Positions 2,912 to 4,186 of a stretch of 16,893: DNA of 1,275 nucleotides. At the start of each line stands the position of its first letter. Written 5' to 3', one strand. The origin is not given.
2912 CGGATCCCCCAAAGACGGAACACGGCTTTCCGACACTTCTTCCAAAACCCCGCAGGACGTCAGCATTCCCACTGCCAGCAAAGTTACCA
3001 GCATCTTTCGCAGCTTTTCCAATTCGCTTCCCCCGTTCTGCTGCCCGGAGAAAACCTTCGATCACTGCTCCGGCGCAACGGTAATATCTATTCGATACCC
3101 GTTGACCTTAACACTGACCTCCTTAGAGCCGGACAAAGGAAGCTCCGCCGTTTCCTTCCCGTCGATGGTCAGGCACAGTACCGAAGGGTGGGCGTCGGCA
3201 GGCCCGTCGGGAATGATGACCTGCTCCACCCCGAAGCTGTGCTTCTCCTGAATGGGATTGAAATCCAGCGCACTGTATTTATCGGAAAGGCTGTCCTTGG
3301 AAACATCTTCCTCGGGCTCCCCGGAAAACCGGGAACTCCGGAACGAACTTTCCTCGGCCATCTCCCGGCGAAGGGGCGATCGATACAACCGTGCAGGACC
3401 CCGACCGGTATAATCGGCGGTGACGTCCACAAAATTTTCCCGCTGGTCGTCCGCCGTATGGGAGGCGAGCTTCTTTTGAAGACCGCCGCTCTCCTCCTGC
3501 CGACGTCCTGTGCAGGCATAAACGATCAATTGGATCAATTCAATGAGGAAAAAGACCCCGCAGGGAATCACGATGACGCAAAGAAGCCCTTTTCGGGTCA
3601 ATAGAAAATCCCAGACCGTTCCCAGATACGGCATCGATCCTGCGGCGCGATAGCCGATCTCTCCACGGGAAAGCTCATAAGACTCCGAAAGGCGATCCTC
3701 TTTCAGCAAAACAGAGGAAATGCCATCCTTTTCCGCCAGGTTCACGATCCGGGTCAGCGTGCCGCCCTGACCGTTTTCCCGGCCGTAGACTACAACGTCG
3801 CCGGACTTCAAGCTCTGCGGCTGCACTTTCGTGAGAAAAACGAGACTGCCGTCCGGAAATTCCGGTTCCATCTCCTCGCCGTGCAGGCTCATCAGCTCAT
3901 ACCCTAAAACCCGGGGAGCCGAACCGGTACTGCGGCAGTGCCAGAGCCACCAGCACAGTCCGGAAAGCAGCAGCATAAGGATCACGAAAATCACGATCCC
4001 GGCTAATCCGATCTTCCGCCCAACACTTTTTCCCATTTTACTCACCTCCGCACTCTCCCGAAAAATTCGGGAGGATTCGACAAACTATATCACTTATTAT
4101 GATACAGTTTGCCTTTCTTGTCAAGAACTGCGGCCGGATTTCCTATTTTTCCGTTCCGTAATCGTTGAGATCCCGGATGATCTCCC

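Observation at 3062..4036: SipW-type signal peptidase homologue with both catalytic residues (Ser and His) substituted, plus a 140-aa cytoplasmic tail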

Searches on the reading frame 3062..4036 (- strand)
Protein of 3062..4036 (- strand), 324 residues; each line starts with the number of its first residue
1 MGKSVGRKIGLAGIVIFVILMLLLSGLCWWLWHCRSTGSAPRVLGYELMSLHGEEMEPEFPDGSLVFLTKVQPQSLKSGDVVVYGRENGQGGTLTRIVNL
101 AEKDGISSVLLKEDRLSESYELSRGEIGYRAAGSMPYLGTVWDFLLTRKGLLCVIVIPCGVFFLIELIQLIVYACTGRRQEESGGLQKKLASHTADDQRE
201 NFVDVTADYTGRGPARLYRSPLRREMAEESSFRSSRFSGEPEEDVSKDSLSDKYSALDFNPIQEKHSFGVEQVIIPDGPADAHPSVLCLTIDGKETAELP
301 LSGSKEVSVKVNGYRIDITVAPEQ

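Call 3: search_protein_families(library=pfam, proteins=[window:3062-4036:-], max_evalue=1)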
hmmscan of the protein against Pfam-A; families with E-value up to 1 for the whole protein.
window:3062-4036:- (324 aa): 2 families
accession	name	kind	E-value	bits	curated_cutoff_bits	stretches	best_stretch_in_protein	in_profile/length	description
PF00717.28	Peptidase_S24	-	0.014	15.5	23.3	1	51-88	40-74/116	Peptidase S24-like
PF04228.19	Zn_peptidase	-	0.16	11.9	23.2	1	146-212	32-98/290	Putative neutral zinc metallopeptidase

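Call 4: search_protein_families(library=ncbifam, proteins=[window:3062-4036:-], max_evalue=1)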
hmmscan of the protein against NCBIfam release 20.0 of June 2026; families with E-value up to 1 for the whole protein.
window:3062-4036:- (324 aa): 4 families
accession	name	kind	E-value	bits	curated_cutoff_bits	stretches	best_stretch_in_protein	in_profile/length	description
NF046067.1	SigPepSipWBacil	equivalog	2.2e-13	50.2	190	1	14-175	6-169/189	signal peptidase I SipW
TIGR02228.1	sigpep_I_arch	equivalog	6.1e-12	45.7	51.85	1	15-168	6-155/158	signal peptidase I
TIGR02227.1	sigpep_I_bact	equivalog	5.7e-05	23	47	1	43-101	17-78/162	signal peptidase I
TIGR01149.1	mtrG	equivalog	0.19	11.7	50.65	1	1-26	39-65/70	tetrahydromethanopterin S-methyltransferase subunit MtrG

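Call 5: find_homologous_proteins(query=window:3062-4036:-, max_evalue=0.001)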
Query window:3062-4036:- (324 aa): 11 proteins with E <= 0.001 among 2595 candidates.
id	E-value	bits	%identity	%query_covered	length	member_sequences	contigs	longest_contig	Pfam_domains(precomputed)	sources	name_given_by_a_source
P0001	2.3e-211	719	99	100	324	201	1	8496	-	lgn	-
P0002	3.5e-135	468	67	99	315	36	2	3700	-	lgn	-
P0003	1.7e-131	456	66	100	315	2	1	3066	-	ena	-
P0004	2.5e-128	446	64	100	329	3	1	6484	-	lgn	-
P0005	4.2e-122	425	62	100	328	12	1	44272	-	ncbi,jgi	ncbi:MAG: hypothetical protein ACOX64_07240 [Candidatus Merdivicinus sp.]|jgi:hypothetical protein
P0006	2.1e-96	341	53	100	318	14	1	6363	-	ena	-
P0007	6.5e-95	336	54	100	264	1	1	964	-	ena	-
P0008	1.1e-88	315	52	96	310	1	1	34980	-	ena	-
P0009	1.1e-64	237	54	65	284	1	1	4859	-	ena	-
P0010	8.7e-62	227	41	95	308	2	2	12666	-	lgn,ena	-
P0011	9.6e-56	207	37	96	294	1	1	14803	-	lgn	-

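Call 6: search_solved_structures(query=window:3062-4036:-, max_evalue=10, show_alignments=3)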
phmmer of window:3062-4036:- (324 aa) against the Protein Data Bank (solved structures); distinct sequences matched with E-value up to 10: 10.
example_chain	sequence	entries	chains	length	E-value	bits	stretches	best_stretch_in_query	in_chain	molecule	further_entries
7p2q_A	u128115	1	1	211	4.9e-05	25.7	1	20-144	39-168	Signal peptidase complex catalytic subunit SEC11C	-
7p2p_A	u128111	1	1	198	0.00078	21.8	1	22-165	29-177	Signal peptidase complex catalytic subunit SEC11A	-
9rjb_A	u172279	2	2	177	0.0008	21.7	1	22-165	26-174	Signal peptidase complex catalytic subunit SEC11A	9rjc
9ygf_L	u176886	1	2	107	0.38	12.9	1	29-91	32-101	L9-11 Light chain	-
9ygf_N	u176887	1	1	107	0.63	12.2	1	29-91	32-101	L9-11 Light chain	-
8u1q_L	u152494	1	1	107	1.2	11.3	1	27-85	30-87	mAb-2D10 light chain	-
8sj4_L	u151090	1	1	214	1.3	11.1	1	28-84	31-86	1H9 light chain kappa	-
9ygg_L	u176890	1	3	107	1.5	11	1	29-91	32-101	L9-L4 Light chain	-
9ygi_L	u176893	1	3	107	1.5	10.9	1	29-91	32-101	L9-21 light chain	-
8bcz_B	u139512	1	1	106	1.6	10.9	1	28-54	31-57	BA.2-36 light chain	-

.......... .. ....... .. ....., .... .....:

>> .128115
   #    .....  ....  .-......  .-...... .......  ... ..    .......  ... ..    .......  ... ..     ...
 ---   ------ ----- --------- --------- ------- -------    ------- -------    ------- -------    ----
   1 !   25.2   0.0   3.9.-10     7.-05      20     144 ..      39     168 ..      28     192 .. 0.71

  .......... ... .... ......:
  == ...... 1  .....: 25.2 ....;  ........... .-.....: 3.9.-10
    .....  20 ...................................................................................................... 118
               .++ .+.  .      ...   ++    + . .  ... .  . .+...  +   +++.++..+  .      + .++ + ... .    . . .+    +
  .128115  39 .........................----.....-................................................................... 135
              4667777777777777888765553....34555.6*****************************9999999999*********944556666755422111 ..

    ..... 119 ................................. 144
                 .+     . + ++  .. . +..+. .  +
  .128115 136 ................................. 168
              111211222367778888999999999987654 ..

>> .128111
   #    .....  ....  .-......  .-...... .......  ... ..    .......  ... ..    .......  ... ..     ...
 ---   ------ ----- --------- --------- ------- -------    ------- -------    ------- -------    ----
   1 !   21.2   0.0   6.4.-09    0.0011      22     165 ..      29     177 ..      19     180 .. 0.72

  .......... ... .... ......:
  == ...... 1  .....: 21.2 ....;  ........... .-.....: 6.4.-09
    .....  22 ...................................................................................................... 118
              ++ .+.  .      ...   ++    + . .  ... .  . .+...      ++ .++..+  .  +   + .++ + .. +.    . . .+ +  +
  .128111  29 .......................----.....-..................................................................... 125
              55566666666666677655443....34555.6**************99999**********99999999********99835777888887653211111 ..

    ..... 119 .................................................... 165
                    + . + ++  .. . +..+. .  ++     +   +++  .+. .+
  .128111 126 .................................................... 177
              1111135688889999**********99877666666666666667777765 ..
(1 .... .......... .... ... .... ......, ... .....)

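Call 10: find_encoding_contigs(protein=P0005, flank=10000, max_places=2)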
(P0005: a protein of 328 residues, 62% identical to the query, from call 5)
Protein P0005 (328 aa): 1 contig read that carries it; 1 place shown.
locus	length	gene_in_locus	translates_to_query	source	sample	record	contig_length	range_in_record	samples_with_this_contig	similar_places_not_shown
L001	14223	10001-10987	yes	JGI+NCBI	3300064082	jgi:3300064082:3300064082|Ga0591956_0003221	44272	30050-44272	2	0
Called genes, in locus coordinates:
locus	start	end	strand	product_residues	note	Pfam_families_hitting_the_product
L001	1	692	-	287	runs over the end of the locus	PF03313:SDH_alpha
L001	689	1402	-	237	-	PF03315:SDH_beta, PF01842:ACT, PF22629:ACT_AHAS_ss (weak)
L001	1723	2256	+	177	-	PF04542:Sigma70_r2, PF08281:Sigma70_r4_2, PF04545:Sigma70_r4 (weak)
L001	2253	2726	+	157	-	-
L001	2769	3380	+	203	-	-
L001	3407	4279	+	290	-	-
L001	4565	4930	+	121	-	PF04277:OAD_gamma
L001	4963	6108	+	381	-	PF03977:OAD_beta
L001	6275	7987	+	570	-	PF02878:PGM_PMM_I, PF02879:PGM_PMM_II, PF02880:PGM_PMM_III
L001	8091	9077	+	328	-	PF00365:PFK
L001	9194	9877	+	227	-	PF09560:Spore_YunB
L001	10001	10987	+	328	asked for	-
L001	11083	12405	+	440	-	PF02638:GHL10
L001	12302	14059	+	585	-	PF01520:Amidase_3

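Call 11: find_encoding_contigs(protein=P0008, flank=10000, max_places=2)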
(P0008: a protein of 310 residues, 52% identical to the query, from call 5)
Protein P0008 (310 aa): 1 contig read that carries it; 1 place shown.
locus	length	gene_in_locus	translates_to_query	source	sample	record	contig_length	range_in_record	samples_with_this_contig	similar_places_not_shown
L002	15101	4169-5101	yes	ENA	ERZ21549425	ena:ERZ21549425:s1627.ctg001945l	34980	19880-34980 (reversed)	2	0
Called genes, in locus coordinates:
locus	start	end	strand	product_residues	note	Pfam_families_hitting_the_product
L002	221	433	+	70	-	-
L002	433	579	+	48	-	-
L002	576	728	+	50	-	-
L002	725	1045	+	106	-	-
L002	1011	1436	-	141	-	PF00583:Acetyltransf_1, PF13673:Acetyltransf_10, PF13508:Acetyltransf_7, PF14542:Acetyltransf_CG (weak)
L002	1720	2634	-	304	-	PF01548:DEDD_Tnp_IS110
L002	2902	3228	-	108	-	-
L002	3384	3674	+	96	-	-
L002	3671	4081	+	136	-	PF09560:Spore_YunB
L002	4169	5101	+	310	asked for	-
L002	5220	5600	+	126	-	-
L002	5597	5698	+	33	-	-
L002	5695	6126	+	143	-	PF02638:GHL10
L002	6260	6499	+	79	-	-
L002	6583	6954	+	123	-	-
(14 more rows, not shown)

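Call 12: find_encoding_contigs(protein=P0011, flank=10000, max_places=2)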
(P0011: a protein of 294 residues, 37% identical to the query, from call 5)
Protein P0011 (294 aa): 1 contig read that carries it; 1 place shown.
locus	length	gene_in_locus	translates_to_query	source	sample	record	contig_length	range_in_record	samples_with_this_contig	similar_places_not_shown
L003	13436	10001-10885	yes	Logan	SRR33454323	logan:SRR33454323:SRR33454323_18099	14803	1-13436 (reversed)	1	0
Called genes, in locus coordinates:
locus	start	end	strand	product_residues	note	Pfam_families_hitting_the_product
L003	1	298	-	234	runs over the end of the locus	PF03315:SDH_beta, PF01842:ACT, PF22629:ACT_AHAS_ss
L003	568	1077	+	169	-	PF04542:Sigma70_r2, PF08281:Sigma70_r4_2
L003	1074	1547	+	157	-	-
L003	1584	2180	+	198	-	-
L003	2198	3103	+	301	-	-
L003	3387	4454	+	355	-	PF05050:Methyltransf_21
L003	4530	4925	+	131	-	PF04277:OAD_gamma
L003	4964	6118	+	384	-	PF03977:OAD_beta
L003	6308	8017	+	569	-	PF02878:PGM_PMM_I, PF02879:PGM_PMM_II, PF02880:PGM_PMM_III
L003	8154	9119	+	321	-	PF00365:PFK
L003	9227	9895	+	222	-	PF09560:Spore_YunB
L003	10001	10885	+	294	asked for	-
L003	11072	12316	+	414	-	PF02638:GHL10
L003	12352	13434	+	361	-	?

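Call 13: find_encoding_contigs(protein=P0010, flank=10000, max_places=2)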
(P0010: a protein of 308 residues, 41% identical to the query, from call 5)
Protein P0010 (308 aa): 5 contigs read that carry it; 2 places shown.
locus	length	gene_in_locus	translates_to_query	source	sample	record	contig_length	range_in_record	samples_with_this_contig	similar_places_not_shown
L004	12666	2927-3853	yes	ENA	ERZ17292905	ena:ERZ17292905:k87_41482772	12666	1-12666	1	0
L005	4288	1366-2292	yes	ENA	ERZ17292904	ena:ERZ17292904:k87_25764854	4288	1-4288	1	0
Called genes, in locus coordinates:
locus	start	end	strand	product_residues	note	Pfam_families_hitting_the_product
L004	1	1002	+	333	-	?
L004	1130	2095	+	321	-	PF00365:PFK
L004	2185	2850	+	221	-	PF09560:Spore_YunB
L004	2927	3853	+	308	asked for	-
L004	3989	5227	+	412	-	PF02638:GHL10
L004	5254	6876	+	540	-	PF01520:Amidase_3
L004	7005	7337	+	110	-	PF02699:YajC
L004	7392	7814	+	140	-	PF12670:DUF3792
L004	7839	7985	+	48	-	PF13165:SCIFF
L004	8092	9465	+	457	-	PF04055:Radical_SAM, PF13353:Fer4_12, PF13186:SPASM (faint)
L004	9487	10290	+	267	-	PF03807:F420_oxidored, PF14748:P5CR_dimer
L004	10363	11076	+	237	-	-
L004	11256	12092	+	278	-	PF04854:DUF624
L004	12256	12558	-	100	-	PF00293:NUDIX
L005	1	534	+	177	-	?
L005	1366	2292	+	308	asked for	-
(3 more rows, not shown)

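Call 14: search_protein_representatives(alignment_id=A1)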
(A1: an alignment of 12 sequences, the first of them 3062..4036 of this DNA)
Query: 12 sequences, 319 profile positions. Proteins with E-value up to 0.001 (for the whole library): 7275; up to 1e-10: 566; up to 1e-30: 11. The best 150 are listed.
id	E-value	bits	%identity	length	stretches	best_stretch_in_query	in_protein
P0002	1.9e-162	556.2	-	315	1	1-319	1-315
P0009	3.7e-119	414.0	-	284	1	1-277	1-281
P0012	9.1e-82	291.1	-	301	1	1-317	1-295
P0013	6.2e-73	262.1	-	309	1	1-317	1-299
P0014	1.9e-68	247.4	-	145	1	1-147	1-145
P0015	1.2e-53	198.7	-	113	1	1-114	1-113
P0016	1.3e-44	169.0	-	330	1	8-318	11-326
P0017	1.3e-43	165.8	-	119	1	1-95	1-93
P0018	3.4e-42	161.1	-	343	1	5-318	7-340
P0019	2.3e-39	151.8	-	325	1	7-315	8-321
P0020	1.6e-38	149.1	-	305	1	2-315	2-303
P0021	2.1e-26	109.2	-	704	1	8-201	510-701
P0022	3.4e-25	105.3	-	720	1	3-201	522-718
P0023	3.6e-25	105.2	-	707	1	5-189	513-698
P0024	5.6e-25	104.5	-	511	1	2-174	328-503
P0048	1.7e-21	93.1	-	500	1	1-175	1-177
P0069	5.4e-20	88.2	-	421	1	5-207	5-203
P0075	5.2e-19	84.9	-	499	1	22-184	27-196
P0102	1.7e-17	79.9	-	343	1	15-182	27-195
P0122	1.3e-16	77.0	-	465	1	4-242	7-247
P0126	1.7e-16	76.6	-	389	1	11-273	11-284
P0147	7.9e-16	74.5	-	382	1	4-189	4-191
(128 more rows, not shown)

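Call 17: find_homologous_proteins(query=A3, max_evalue=1e-10)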
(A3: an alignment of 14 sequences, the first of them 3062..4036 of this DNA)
Query A3 (14 sequences) (324 aa, profile of the alignment): 17 proteins with E <= 1e-10 among 8000 candidates.
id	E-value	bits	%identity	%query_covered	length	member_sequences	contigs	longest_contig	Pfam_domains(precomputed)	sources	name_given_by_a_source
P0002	2.3e-132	459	67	99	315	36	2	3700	-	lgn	-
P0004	5.7e-131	454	64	100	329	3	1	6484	-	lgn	-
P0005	5.8e-129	448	62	100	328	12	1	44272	-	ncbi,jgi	ncbi:MAG: hypothetical protein ACOX64_07240 [Candidatus Merdivicinus sp.]|jgi:hypothetical protein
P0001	6.3e-129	448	99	100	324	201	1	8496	-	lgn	-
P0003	4.2e-128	445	66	100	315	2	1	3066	-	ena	-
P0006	4.3e-127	442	53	100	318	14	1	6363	-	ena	-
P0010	1.7e-111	390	41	95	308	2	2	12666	-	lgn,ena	-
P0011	2.5e-109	383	37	96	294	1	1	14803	-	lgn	-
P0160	1.5e-108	381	40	96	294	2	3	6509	-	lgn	-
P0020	2.0e-98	347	27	98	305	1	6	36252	-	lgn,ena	-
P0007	6.6e-96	339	54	100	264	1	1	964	-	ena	-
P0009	3.5e-82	294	54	65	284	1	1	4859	-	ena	-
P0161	4.1e-76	274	28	92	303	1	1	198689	-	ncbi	-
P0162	6.9e-75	270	28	92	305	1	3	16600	-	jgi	-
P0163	4.9e-74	267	28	92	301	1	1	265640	-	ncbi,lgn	-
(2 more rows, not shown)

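Call 18: find_encoding_contigs(protein=P0163, flank=10000, max_places=1)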
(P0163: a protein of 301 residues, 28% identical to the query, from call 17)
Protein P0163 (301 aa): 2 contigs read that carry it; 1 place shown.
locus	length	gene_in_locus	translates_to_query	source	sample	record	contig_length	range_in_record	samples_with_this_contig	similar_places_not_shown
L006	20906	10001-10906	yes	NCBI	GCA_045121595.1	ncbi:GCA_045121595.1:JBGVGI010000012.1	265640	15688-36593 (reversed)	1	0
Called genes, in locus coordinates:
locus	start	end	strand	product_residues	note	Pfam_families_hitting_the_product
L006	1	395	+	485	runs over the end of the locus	PF00749:tRNA-synt_1c, PF19269:Anticodon_2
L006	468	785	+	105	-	-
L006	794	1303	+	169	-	PF02572:CobA_CobO_BtuR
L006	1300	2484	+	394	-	PF00037:Fer4 (faint), PF12797:Fer4_2 (faint), PF12837:Fer4_6 (faint), PF12838:Fer4_7, PF13237:Fer4_10 (faint), PF14697:Fer4_21 (faint), PF04422:FrhB_FdhB_N (weak), PF04432:FrhB_FdhB_C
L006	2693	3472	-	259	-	PF02311:AraC_binding, PF07883:Cupin_2, PF22200:ExsA_N (faint), PF12833:HTH_18, PF00165:HTH_AraC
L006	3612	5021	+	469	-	PF02056:Glyco_hydro_4, PF11975:Glyco_hydro_4C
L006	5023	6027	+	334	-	PF12715:Abhydrolase_7, PF05448:AXE1 (faint), PF22244:GCE_fung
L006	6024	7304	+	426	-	PF01232:Mannitol_dh, PF08125:Mannitol_dh_C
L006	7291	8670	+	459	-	PF08666:SAF (weak), PF04295:GD_AH_second, PF20629:GD_AH_C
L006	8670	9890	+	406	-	PF02614:UxaC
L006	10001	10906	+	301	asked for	-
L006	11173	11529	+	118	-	PF05635:23S_rRNA_IVP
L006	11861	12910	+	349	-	PF02638:GHL10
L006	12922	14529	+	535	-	PF01520:Amidase_3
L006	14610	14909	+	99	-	PF02699:YajC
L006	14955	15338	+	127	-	PF12670:DUF3792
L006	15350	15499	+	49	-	PF13165:SCIFF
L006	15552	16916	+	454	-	PF04055:Radical_SAM, PF13353:Fer4_12, PF13186:SPASM (faint)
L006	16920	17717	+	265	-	PF03446:NAD_binding_2 (faint), PF03807:F420_oxidored, PF14748:P5CR_dimer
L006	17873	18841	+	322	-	PF00515:TPR_1 (weak), PF07719:TPR_2 (faint), PF11178:DUF2963 (faint)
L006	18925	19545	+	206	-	PF01944:SpoIIM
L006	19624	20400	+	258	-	PF04854:DUF624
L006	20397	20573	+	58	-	-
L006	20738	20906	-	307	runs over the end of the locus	-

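Call 19: find_encoding_contigs(protein=P0161, flank=10000, max_places=1)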
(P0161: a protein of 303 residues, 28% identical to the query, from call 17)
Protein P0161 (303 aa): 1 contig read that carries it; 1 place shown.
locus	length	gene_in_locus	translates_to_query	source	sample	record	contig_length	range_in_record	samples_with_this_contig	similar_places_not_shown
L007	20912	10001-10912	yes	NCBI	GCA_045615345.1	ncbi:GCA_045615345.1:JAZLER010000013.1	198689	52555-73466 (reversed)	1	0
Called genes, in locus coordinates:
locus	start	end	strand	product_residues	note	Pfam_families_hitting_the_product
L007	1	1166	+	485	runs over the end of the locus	PF00749:tRNA-synt_1c, PF19269:Anticodon_2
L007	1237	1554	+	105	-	PF09922:LiaF-like_C (weak)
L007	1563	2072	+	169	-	PF02572:CobA_CobO_BtuR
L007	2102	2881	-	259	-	PF02311:AraC_binding (weak), PF07883:Cupin_2 (weak), PF00165:HTH_AraC (weak), PF12833:HTH_18, PF00165:HTH_AraC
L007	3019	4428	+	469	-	PF02056:Glyco_hydro_4, PF11975:Glyco_hydro_4C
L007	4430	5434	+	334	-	PF12715:Abhydrolase_7, PF05448:AXE1 (faint), PF22244:GCE_fung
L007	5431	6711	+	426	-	PF01232:Mannitol_dh, PF08125:Mannitol_dh_C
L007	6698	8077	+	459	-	PF04295:GD_AH_second, PF20629:GD_AH_C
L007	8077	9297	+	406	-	PF02614:UxaC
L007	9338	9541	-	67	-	PF13443:HTH_26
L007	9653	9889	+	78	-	-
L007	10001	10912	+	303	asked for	-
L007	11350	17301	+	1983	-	PF13306:LRR_5, PF13855:LRR_8 (faint), PF13306:LRR_5, PF18998:Flg_new_2, PF13620:CarboxypepD_reg, PF22904:NOMO1-like_2nd (weak)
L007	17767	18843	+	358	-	PF02638:GHL10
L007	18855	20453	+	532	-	PF01520:Amidase_3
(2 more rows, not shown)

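Call 20: find_encoding_contigs(protein=P0020, flank=10000, max_places=1)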
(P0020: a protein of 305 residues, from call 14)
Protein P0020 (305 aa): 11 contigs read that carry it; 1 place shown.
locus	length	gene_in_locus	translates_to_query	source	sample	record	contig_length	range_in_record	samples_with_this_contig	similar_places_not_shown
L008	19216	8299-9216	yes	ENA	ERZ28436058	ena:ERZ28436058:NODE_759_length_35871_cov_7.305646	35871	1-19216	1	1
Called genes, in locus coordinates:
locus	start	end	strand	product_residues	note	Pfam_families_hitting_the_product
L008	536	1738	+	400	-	PF01676:Metalloenzyme, PF10143:PhosphMutase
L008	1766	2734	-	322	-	PF00682:HMGL-like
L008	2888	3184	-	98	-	PF07876:Dabb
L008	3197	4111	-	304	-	PF14446:Prok-RING_1, PF10947:DUF2628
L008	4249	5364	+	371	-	PF03462:PCRF, PF00472:RF-1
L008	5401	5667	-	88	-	PF02583:Trns_repr_metal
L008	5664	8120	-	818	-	PF00403:HMA, PF00122:E1-E2_ATPase, PF00702:Hydrolase, PF08282:Hydrolase_3 (faint), PF00403:HMA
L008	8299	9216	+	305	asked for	-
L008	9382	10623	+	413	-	PF02638:GHL10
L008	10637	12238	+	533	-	PF01520:Amidase_3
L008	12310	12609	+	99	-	PF02699:YajC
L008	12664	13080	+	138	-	-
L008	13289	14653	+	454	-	PF04055:Radical_SAM, PF13353:Fer4_12, PF13186:SPASM (weak)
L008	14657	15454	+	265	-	PF03446:NAD_binding_2 (weak), PF03807:F420_oxidored, PF14748:P5CR_dimer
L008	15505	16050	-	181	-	PF02659:Mntp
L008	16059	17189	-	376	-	PF01702:TGT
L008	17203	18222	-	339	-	PF02547:Queuosine_synth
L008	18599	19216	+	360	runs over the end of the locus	PF01118:Semialdhyde_dh, PF02774:Semialdhyde_dhC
